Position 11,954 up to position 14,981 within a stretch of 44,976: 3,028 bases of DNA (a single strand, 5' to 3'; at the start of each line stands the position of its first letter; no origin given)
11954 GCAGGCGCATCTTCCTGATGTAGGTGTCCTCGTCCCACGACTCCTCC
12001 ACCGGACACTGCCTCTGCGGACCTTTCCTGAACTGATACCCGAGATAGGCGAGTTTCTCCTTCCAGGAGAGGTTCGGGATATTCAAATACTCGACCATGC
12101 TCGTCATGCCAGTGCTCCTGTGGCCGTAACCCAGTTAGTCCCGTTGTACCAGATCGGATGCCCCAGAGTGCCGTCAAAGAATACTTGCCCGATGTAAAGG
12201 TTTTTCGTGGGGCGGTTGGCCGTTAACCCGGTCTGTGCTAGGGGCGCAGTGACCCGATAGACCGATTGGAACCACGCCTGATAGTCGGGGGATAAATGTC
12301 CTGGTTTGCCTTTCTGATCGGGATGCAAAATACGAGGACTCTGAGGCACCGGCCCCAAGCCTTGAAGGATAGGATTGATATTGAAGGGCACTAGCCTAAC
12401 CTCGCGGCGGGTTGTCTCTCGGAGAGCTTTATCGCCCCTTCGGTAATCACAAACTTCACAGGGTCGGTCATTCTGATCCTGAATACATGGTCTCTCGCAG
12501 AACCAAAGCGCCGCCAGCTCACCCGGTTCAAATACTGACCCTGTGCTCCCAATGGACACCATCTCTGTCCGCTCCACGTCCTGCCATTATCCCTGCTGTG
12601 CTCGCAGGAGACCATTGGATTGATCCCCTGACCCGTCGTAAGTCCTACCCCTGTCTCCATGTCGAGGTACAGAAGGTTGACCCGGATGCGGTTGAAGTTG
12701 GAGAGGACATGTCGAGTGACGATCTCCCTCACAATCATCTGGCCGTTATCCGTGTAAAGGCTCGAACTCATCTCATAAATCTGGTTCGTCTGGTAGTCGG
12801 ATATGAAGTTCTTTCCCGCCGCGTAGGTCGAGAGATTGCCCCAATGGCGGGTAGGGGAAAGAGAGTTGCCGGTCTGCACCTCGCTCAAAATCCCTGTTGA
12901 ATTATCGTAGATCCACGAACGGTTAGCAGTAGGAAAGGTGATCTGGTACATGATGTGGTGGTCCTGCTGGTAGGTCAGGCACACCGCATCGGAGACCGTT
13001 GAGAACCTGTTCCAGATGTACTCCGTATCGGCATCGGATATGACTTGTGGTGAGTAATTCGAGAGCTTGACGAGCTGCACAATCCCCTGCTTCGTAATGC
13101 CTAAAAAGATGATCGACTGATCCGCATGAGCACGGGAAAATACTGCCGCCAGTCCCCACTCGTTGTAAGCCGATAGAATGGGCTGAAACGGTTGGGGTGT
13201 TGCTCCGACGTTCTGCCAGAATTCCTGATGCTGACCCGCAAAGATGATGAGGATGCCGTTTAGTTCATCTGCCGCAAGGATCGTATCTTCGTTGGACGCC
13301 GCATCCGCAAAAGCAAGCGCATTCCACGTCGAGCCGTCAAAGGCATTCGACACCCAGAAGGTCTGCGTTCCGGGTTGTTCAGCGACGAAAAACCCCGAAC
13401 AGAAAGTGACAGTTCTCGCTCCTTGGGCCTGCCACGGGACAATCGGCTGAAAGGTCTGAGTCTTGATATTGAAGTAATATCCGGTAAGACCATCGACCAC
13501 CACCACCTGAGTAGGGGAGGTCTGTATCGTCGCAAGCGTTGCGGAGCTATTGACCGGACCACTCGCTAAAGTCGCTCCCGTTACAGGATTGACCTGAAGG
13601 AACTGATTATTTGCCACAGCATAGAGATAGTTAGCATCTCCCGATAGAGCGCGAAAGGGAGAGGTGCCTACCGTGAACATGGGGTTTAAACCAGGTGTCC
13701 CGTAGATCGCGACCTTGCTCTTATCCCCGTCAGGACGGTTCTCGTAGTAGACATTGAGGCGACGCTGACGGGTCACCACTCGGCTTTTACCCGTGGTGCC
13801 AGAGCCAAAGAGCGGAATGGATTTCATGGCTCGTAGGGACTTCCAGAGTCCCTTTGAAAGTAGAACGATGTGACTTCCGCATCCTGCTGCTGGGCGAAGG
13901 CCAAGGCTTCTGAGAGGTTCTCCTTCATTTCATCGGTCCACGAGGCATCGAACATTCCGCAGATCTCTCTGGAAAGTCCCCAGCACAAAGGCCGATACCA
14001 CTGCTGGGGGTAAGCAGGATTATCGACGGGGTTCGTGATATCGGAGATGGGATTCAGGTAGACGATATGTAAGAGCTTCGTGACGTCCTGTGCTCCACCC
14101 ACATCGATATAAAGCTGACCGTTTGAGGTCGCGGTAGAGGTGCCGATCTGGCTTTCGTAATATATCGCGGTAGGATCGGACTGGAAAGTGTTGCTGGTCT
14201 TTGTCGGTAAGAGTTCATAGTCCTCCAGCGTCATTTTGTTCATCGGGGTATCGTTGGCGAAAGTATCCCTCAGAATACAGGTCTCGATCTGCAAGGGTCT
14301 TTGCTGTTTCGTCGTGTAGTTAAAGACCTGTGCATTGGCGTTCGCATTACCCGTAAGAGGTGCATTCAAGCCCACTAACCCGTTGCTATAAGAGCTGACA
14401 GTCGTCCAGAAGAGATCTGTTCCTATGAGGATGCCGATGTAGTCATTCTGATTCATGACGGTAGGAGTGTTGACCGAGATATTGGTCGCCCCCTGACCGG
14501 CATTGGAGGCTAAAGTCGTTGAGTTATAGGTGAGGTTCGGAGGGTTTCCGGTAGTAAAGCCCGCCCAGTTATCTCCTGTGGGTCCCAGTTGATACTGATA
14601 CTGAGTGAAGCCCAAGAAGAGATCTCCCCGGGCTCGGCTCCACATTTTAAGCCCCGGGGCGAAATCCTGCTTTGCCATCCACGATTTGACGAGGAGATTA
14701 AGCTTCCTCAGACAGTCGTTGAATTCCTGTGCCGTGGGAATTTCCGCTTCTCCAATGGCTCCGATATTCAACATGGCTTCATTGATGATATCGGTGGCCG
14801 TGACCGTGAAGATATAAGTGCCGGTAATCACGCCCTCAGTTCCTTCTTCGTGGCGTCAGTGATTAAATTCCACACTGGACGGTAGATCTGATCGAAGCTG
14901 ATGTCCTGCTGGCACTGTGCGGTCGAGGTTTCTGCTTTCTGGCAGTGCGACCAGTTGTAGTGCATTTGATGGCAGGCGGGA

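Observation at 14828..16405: SAM-methyltransferase fused to a GT9 heptosyltransferase, embedded between capsid/fibre accessory genes and the head-tail adaptor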

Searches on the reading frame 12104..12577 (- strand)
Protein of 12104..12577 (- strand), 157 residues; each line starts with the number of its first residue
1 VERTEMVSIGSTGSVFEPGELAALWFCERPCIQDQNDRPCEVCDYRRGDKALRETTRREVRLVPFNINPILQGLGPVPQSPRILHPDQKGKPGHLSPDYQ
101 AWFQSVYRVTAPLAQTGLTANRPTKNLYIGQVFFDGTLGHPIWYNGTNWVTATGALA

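Call 7: search_protein_families(library=phrogs, proteins=[window:12104-12577:-], max_evalue=0.01)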
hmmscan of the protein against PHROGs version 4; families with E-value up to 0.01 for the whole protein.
window:12104-12577:- (157 aa): 4 families
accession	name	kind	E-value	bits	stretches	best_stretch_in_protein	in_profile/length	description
phrog_20787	-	head and packaging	4.6e-14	53.3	1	113-156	24-66/67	virion structural protein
phrog_33406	-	tail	4.2e-08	32.9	1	119-157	613-651/651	tail fiber protein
phrog_4467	-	unknown function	8.5e-05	22.3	1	108-155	553-602/664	-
phrog_17619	-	head and packaging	0.0029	17.5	1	114-155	516-556/558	virion structural protein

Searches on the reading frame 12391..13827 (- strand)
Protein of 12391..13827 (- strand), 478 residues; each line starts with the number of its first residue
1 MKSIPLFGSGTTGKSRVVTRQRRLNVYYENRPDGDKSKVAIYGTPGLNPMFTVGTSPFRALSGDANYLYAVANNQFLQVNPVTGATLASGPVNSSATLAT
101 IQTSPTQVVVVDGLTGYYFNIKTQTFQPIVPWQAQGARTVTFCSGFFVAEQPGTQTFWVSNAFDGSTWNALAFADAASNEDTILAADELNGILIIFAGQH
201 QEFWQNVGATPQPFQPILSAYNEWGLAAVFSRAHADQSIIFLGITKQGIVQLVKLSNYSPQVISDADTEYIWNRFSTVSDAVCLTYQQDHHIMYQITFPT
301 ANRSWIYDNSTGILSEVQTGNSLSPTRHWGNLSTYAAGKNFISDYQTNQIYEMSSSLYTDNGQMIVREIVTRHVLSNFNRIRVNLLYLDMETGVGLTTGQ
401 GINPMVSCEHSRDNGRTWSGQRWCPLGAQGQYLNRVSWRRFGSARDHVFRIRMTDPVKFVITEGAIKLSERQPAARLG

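Call 7: search_protein_families(library=phrogs, proteins=[window:12391-13827:-], max_evalue=0.01)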
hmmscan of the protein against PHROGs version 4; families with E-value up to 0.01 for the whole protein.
window:12391-13827:- (478 aa): 2 families
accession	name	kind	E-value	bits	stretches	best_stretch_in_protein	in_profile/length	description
phrog_578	-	connector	7.9e-85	286.2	1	1-472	3-473/486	head closure Hc3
phrog_19101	-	unknown function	5e-10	39.4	1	405-459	527-581/595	-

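Call 20: search_dna_similar(query=window:12391-13827:-, collection=phages, mode=protein, max_rows=15)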
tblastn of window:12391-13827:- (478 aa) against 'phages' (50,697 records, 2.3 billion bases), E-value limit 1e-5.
Records with a match: 42; places in all: 42; records where one place covers at least 80% of the query: 41.
Best place of each record, by identity: <60% 42.
By first word of the organism name: Vibrio 18; Caudoviricetes 8; Pseudanabaena 3; Phage 2; Rhodoferax 2; Thalassomonas 2; Shewanella 2; Bacteriophage 1; Xanthomonas 1; Acetobacter 1; and 2 more.
By host as written in the record: - 11; Vibrio crassostreae 10; Pseudanabaena sp. 3; Rhodoferax sp. IMCC26218 2; Vibrio tasmaniensis 2; Thalassomonas loyana LMG 22536 2; Shewanella inventionis KX27 2; Vibrio vulnificus 2; and 8 more.
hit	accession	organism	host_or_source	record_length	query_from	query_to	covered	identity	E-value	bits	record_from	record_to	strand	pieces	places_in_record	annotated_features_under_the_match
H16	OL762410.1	Vibrio phage vB_ValP_FGH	Vibrio alginolyticus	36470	2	457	95%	34.0%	1e-68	243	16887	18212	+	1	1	hypothetical protein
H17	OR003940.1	Phage DSL-LC05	Gammaproteobacteria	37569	1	469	98%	32.4%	9e-69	244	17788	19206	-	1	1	packaged DNA stabilization protein | tail adaptor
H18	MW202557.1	Caudoviricetes sp.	Manatee Spring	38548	5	468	97%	32.3%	6e-64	230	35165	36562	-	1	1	phage stabilization protein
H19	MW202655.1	Bacteriophage sp.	Manatee Spring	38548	5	468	97%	32.3%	6e-64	230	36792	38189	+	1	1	phage stabilization protein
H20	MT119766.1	Xanthomonas phage PBR31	Xanthomonas campestris pv. campestris ...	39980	1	467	98%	32.0%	1e-66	238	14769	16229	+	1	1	tail tubular protein B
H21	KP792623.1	Rhodoferax phage P26218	Rhodoferax sp. IMCC26218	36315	1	461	96%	31.7%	2e-61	223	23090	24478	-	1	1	hypothetical protein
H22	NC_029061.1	Rhodoferax phage P26218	Rhodoferax sp. IMCC26218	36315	1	461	96%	31.7%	2e-61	223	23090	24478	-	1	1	head closure Hc3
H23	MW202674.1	Caudoviricetes sp.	Manatee Spring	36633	21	469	94%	32.3%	1e-52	197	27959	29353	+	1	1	phage stabilization protein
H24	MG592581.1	Vibrio phage 1.211.A._10N.222.52.F11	Vibrio tasmaniensis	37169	2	468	98%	30.6%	1e-57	212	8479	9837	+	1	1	stabilization protein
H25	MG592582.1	Vibrio phage 1.211.B._10N.222.52.F11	Vibrio tasmaniensis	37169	2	468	98%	30.6%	1e-57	212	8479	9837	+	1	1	stabilization protein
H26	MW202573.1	Caudoviricetes sp.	Manatee Spring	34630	1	473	99%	29.8%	4e-55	204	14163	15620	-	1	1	phage stabilization protein | hypothetical protein | DNA repair protein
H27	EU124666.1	Thalassomonas phage BA3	Thalassomonas loyana LMG 22536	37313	2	457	95%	30.9%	1e-56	209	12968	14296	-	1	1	hypothetical protein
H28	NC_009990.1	Thalassomonas phage BA3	Thalassomonas loyana LMG 22536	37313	2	457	95%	30.9%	1e-56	209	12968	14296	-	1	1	head closure Hc3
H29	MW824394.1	Vibrio phage 41E34.2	Vibrio crassostreae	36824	2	457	95%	29.8%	1e-54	202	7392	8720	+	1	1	putative packaged DNA stabilization protein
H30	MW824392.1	Vibrio phage 34E29.1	Vibrio crassostreae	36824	2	457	95%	29.8%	1e-54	202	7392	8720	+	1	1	hypothetical protein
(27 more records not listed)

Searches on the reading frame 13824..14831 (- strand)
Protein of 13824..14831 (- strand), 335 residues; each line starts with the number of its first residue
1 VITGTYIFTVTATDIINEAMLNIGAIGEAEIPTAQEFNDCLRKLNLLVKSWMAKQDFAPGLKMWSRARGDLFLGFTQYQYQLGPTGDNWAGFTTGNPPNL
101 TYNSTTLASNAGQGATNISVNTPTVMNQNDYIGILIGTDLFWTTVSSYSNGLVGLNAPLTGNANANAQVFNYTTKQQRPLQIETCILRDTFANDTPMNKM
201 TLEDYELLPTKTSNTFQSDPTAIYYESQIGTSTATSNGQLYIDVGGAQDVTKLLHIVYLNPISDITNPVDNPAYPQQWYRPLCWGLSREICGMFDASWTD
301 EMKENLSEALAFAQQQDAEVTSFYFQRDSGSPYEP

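Call 7: search_protein_families(library=phrogs, proteins=[window:13824-14831:-], max_evalue=0.01)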
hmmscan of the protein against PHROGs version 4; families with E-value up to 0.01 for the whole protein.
window:13824-14831:- (335 aa): 2 families
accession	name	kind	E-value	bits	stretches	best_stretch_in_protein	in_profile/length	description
phrog_12985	-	unknown function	1e-18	69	1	10-312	2-207/238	-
phrog_637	-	connector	0.009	16.9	0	10-54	4-50/156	head-tail adaptor Ad3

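Call 22: search_protein_families(library=pfam, proteins=[window:13824-14831:-], max_evalue=0.1)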
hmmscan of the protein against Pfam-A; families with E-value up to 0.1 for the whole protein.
window:13824-14831:- (335 aa): 0 families
